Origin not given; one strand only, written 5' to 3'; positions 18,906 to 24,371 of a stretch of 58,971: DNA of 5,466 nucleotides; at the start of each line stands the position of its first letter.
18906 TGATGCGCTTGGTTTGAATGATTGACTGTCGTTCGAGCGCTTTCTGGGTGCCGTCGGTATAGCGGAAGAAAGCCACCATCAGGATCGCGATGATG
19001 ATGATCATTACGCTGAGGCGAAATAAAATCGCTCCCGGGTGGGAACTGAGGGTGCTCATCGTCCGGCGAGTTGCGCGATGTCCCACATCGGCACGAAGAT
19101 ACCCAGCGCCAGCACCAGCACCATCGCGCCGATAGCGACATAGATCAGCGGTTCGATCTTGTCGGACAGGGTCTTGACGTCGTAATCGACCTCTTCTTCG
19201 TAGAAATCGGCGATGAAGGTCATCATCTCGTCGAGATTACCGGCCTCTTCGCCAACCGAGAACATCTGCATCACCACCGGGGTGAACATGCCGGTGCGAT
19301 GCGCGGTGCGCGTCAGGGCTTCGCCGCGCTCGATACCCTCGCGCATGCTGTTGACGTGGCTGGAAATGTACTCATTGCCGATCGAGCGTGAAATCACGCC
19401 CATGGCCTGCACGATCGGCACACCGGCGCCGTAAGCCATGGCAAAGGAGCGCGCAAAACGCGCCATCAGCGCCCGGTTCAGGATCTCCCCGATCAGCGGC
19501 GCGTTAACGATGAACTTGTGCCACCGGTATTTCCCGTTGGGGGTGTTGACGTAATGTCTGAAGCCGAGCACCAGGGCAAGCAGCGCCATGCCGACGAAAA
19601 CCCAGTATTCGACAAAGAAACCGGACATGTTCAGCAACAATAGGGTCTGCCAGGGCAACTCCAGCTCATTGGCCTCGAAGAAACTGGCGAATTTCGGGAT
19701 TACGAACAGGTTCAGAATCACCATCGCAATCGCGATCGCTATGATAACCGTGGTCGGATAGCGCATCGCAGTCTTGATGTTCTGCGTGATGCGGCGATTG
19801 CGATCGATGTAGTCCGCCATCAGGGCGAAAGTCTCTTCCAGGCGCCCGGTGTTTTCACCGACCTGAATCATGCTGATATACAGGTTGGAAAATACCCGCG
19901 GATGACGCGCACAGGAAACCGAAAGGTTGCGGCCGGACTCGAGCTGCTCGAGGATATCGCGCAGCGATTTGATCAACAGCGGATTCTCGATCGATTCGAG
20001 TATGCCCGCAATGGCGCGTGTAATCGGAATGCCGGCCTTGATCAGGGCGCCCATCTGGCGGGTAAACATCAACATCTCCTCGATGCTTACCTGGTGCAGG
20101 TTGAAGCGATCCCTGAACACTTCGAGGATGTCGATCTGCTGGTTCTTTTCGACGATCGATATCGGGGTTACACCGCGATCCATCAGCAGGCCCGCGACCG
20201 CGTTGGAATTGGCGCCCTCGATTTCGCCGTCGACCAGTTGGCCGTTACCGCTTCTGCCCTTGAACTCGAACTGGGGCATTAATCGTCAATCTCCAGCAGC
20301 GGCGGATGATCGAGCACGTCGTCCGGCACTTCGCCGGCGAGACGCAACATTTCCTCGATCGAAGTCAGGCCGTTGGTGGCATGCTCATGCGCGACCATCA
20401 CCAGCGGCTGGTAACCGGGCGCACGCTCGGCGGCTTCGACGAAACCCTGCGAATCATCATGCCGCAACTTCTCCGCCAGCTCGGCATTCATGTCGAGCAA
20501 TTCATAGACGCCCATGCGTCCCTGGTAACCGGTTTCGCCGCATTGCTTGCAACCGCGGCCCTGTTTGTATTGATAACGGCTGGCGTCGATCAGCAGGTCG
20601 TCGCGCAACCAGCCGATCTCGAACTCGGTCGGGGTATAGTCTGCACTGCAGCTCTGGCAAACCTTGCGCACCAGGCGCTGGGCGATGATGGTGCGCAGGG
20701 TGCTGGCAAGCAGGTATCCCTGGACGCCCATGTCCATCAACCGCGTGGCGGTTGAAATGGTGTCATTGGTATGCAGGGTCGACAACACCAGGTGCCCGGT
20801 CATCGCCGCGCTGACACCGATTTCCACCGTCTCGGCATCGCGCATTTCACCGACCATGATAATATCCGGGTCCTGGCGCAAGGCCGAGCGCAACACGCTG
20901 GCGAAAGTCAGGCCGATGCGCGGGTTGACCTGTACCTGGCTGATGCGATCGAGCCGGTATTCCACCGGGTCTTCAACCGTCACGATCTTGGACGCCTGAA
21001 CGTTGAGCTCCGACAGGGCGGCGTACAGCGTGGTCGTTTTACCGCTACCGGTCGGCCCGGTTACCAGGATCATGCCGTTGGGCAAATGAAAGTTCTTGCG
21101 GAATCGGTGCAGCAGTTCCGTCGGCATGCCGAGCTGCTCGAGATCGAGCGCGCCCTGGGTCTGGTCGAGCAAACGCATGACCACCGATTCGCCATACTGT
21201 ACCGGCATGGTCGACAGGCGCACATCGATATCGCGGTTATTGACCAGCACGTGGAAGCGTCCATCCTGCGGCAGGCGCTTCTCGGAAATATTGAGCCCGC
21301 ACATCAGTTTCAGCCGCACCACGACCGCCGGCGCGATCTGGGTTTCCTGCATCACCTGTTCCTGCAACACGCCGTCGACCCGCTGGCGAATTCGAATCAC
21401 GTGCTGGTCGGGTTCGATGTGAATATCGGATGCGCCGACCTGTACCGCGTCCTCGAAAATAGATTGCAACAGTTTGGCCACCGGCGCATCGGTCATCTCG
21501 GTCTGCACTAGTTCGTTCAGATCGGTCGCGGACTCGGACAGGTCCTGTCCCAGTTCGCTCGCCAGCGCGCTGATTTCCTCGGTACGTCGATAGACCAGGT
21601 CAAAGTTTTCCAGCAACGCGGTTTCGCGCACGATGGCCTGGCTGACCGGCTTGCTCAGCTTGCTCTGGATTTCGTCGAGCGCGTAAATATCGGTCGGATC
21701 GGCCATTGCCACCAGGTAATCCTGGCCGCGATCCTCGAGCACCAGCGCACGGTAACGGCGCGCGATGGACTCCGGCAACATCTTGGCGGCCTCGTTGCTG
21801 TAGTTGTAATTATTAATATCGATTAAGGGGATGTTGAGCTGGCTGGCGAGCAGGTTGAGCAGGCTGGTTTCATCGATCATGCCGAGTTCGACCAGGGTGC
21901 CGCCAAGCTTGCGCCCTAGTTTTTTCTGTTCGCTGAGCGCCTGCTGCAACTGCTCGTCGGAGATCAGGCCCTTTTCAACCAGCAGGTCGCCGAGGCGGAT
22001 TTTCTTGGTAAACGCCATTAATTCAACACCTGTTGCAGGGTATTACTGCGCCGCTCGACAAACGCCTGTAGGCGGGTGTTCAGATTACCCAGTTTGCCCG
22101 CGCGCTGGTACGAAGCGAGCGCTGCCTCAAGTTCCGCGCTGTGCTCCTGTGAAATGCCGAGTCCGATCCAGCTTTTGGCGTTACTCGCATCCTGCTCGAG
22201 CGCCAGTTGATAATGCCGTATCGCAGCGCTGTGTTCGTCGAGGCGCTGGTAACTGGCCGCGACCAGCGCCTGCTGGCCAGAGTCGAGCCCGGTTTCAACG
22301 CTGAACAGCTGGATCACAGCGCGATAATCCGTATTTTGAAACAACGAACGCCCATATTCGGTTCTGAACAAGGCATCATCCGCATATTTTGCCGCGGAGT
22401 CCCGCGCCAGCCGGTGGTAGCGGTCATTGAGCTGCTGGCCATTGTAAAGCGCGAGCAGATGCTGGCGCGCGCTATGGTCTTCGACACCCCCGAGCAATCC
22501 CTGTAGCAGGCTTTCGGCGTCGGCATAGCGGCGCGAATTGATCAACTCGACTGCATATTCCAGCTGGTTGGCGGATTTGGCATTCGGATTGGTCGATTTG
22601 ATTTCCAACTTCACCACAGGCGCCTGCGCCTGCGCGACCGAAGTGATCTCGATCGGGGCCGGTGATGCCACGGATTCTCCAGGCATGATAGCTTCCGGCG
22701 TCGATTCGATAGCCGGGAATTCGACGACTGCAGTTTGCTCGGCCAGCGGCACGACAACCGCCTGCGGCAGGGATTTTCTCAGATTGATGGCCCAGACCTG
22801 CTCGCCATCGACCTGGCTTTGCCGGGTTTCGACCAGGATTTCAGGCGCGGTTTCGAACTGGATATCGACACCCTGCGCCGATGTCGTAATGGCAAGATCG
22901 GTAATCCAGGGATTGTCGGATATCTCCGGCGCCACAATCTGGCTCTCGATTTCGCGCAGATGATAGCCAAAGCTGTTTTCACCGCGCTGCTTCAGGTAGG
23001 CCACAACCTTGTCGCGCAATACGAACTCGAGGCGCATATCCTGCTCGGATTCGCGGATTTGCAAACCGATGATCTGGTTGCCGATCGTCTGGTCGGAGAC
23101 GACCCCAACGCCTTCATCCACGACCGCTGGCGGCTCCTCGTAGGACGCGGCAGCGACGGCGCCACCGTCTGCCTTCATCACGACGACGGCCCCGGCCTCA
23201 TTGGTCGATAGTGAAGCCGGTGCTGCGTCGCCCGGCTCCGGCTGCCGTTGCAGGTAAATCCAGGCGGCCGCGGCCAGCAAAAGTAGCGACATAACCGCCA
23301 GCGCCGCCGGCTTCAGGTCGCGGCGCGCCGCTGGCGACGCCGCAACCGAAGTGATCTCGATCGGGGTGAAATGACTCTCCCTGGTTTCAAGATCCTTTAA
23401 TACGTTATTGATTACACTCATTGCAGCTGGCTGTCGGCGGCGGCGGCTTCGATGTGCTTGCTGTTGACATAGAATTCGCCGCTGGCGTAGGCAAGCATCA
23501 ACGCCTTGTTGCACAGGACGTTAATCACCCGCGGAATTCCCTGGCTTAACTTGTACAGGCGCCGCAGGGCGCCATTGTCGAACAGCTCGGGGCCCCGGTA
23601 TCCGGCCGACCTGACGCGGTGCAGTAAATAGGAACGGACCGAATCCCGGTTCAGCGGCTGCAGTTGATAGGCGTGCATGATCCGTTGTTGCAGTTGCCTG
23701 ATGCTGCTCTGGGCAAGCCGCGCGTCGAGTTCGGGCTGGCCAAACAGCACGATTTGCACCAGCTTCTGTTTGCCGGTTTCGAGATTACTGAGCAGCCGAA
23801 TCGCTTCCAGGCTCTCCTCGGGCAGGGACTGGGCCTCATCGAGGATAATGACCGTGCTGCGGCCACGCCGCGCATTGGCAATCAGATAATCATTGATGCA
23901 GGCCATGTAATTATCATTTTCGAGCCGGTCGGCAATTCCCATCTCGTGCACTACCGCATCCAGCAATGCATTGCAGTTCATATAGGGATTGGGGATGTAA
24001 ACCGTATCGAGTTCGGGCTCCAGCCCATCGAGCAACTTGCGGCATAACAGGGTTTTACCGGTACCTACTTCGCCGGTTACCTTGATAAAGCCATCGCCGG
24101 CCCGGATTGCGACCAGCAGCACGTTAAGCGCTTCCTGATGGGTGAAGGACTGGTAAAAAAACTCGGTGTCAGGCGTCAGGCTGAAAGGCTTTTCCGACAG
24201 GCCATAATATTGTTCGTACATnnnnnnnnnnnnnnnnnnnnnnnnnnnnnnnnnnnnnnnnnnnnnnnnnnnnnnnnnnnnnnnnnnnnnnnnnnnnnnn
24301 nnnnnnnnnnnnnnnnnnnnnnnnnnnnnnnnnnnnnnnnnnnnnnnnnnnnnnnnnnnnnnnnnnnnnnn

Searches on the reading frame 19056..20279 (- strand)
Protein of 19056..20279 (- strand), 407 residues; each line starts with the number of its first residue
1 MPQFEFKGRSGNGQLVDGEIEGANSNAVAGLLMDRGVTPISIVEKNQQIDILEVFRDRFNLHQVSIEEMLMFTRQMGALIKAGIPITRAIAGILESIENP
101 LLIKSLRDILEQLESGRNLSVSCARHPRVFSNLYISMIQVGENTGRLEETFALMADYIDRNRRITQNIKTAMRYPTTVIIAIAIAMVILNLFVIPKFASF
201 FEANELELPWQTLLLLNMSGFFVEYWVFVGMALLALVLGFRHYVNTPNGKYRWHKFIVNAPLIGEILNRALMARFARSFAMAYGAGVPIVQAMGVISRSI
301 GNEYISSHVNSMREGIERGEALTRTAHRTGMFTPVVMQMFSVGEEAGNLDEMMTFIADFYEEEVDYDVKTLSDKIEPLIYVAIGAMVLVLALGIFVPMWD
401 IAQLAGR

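Call 9: search_protein_families(library=ncbifam, proteins=[window:19056-20279:-], max_evalue=0.00001)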
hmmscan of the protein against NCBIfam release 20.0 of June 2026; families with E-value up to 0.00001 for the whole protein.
window:19056-20279:- (407 aa): 6 families
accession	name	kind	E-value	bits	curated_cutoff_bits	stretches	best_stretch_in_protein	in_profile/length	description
TIGR02120.1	GspF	equivalog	1.4e-91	307.7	424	1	4-404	1-400/401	type II secretion system inner membrane protein GspF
NF052606.1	T4PiliAsmPilCMyx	equivalog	6.6e-82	275.6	700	1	2-403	20-416/419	type IV pilus assembly protein PilC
NF052607.1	T4PiliAsmPilCThrm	equivalog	2.3e-79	267.4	700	1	1-402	1-401/406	type IV pilus assembly protein PilC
NF047826.1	T3SSXpsF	equivalog_domain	2.7e-69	233.9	650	1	1-404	1-403/405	type II secretion system protein XpsF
NF007861.0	PRK10573.1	equivalog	2e-67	228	401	1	4-402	7-395/401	protein transport protein HofC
NF041012.2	T4P_ComGB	equivalog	4.2e-43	148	240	1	71-401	5-330/332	competence type IV pilus assembly protein ComGB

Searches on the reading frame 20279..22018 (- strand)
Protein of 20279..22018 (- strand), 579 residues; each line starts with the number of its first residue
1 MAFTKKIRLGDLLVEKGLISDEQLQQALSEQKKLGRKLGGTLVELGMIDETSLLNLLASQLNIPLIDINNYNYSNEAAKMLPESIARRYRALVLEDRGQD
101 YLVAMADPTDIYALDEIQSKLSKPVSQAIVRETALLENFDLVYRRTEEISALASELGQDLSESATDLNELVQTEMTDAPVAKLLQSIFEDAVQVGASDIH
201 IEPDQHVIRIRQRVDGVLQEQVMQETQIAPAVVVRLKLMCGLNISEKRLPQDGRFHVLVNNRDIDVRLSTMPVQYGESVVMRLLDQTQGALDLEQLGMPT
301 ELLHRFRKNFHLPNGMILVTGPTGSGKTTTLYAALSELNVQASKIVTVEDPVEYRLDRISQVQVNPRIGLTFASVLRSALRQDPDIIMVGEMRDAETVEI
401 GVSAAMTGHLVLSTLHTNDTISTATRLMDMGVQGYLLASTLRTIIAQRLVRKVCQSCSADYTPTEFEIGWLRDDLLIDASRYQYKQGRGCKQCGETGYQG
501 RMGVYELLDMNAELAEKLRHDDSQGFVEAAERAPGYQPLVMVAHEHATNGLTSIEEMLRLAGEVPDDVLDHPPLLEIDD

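Call 9: search_protein_families(library=ncbifam, proteins=[window:20279-22018:-], max_evalue=0.00001)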
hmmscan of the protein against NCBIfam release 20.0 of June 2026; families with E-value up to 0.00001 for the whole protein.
window:20279-22018:- (579 aa): 20 families
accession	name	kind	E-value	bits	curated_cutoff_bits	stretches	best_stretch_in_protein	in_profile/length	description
TIGR02538.1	type_IV_pilB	equivalog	1.5e-167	558.7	675.65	1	9-560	2-561/564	type IV-A pilus assembly ATPase PilB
TIGR02533.1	type_II_gspE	equivalog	1.3e-161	538.6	630.25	1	79-560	2-485/486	type II secretion system ATPase GspE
NF007755.0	PRK10436.1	equivalog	3.3e-137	458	617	1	83-563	11-461/465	type II secretion system protein GspE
NF053534.1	T4PilAsmATPsTfpB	equivalog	1.5e-124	416.5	850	1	47-561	62-582/584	type IV pilus assembly ATPase TfpB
NF041000.1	ATPase_ComGA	equivalog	5.1e-76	255.2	300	1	186-451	2-266/267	competence type IV pilus ATPase ComGA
TIGR01420.1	pilT_fam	subfamily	4.7e-53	180.6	319.1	1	184-454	2-272/343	PilT/PilU family type 4a pilus ATPase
TIGR02525.1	plasmid_TraJ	equivalog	9.7e-28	97.2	368.3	1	278-451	119-299/372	plasmid transfer ATPase TraJ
TIGR02524.1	dot_icm_DotB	equivalog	3.7e-23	82.3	463.3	1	314-454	134-289/358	Dot/Icm type IV secretion system ATPase DotB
NF053729.1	c-di-GMP_motif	domain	1e-19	70.1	38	1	8-60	1-53/53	cyclic di-GMP-binding domain-containing protein, MshE-related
NF012033.0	PRK15489.1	equivalog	4.8e-18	64.7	537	1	5-153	489-637/703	glycosyl transferase family protein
NF058587.1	archaellum_moto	equivalog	9.3e-18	64.2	550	1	317-428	278-394/527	archaellum flagellar ATPase motor FlaI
TIGR03819.1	heli_sec_ATPase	hypoth_equivalog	1.7e-17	63.6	373.15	1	182-447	53-317/340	TadA family conjugal transfer-associated ATPase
NF008411.1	PRK11234.1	equivalog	2e-16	59.5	1170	1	7-187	482-664/723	cyclic di-3',5'-guanylate-activated glycosyltransferase NfrB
TIGR02788.1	VirB11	equivalog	4.3e-15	55.5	249.95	1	315-433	145-268/308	P-type DNA transfer ATPase VirB11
TIGR02782.1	TrbB_P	equivalog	5.5e-15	55.4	304.55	1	317-429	139-254/303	P-type conjugative transfer ATPase TrbB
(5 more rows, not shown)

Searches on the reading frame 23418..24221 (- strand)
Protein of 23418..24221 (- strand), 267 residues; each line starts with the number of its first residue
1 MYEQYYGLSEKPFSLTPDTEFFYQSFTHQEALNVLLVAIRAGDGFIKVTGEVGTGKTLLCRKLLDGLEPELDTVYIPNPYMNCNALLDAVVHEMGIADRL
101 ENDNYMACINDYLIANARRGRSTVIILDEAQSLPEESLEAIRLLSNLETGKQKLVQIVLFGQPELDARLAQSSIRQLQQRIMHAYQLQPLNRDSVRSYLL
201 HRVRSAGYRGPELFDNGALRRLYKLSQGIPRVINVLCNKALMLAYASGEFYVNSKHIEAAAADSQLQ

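Call 9: search_protein_families(library=ncbifam, proteins=[window:23418-24221:-], max_evalue=0.00001)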
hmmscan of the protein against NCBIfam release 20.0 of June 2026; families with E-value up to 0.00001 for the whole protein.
window:23418-24221:- (267 aa): 1 family
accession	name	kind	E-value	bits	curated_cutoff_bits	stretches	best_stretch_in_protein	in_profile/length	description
TIGR03015.1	pepcterm_ATPase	hypoth_equivalog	5.9e-72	242.3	324.5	1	1-260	1-262/269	XrtA/PEP-CTERM system-associated ATPase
